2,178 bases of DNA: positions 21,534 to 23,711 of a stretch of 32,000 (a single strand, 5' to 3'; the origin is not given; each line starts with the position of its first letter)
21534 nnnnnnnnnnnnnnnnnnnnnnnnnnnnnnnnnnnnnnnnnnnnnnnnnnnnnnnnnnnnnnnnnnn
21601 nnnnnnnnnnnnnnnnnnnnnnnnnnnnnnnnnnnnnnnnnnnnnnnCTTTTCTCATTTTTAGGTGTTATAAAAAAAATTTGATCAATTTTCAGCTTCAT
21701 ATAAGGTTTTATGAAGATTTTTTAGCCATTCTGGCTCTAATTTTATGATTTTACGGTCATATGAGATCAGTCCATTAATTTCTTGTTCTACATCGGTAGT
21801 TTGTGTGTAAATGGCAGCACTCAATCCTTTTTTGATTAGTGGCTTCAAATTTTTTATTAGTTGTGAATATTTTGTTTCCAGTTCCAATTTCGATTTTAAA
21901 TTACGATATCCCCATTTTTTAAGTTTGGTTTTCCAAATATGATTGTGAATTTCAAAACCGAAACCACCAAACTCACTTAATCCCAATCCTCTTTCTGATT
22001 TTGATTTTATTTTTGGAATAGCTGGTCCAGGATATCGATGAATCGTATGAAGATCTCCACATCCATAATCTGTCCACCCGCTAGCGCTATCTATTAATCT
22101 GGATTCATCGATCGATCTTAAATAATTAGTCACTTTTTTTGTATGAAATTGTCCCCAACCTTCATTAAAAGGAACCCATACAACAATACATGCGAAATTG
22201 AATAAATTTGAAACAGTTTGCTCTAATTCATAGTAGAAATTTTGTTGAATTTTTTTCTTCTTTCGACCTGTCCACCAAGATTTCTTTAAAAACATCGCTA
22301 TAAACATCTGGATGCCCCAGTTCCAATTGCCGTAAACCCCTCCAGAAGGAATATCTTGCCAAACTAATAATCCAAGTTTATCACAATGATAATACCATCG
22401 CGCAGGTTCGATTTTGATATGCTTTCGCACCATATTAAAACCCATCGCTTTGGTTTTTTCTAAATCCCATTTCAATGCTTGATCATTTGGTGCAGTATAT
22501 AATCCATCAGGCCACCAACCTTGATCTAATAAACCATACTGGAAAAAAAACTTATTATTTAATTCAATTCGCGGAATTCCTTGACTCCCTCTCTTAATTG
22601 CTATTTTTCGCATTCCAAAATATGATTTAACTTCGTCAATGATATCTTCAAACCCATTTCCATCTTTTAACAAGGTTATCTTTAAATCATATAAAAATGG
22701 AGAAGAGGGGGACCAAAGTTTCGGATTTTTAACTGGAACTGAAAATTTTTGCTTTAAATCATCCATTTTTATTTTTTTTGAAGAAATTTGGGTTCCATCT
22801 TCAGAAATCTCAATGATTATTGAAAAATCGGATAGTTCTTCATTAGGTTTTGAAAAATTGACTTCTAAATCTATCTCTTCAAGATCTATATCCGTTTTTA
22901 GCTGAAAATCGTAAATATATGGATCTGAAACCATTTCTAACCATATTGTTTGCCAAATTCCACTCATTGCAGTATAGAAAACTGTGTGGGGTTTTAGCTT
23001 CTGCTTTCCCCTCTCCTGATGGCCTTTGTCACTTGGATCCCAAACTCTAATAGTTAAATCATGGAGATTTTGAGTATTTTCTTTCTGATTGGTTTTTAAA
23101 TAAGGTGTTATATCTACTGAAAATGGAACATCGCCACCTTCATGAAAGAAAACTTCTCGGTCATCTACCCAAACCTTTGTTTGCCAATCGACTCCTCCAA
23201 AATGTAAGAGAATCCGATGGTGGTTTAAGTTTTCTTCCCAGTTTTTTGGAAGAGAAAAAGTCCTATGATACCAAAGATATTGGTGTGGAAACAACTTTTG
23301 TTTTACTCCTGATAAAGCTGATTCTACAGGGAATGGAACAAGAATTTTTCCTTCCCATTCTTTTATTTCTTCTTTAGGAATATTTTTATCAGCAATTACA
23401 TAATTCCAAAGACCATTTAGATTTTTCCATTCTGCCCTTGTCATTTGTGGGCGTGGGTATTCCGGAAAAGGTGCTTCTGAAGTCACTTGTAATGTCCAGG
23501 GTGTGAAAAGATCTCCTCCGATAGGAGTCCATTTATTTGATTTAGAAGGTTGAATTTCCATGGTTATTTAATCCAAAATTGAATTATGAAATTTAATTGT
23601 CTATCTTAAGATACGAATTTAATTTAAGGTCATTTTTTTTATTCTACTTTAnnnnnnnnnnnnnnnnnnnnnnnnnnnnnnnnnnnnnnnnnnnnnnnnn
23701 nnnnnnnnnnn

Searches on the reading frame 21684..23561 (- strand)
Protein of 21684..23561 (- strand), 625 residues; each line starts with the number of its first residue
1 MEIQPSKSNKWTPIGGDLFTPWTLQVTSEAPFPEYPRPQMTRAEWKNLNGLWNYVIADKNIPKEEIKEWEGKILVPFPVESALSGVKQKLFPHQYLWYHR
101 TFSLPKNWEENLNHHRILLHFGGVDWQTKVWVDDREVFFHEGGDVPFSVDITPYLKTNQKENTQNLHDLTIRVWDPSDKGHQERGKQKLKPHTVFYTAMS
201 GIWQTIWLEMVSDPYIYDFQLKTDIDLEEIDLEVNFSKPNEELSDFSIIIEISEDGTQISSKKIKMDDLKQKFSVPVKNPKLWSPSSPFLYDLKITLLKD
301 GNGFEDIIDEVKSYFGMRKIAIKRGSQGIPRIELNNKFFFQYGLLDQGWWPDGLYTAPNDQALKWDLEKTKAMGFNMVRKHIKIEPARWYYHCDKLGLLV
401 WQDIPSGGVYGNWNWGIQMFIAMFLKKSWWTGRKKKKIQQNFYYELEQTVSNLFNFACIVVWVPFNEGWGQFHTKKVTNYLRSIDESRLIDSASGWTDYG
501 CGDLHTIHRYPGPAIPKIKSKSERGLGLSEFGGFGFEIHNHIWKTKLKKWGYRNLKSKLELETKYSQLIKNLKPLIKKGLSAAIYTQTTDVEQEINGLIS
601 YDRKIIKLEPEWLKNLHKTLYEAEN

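Call 70: search_protein_families(library=pfam, proteins=[window:21684-23561:-], max_evalue=0.00001)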
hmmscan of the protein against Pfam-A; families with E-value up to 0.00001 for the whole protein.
window:21684-23561:- (625 aa): 4 families
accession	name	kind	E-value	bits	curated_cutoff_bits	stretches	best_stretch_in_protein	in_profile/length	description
PF00703.27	Glyco_hydro_2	-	6e-16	59.6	23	1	215-318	2-109/109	Glycosyl hydrolases family 2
PF02837.24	Glyco_hydro_2_N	-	1.8e-12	48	28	1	95-208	66-165/169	Glycosyl hydrolases family 2, sugar binding domain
PF02836.23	Glyco_hydro_2_C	-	2.6e-07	30.5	21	1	361-495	36-163/302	Glycosyl hydrolases family 2, TIM barrel domain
PF22666.2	Glyco_hydro_2_N2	-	8.3e-07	29.6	27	1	93-188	47-132/167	Glycosyl hydrolase 2 galactose-binding domain-like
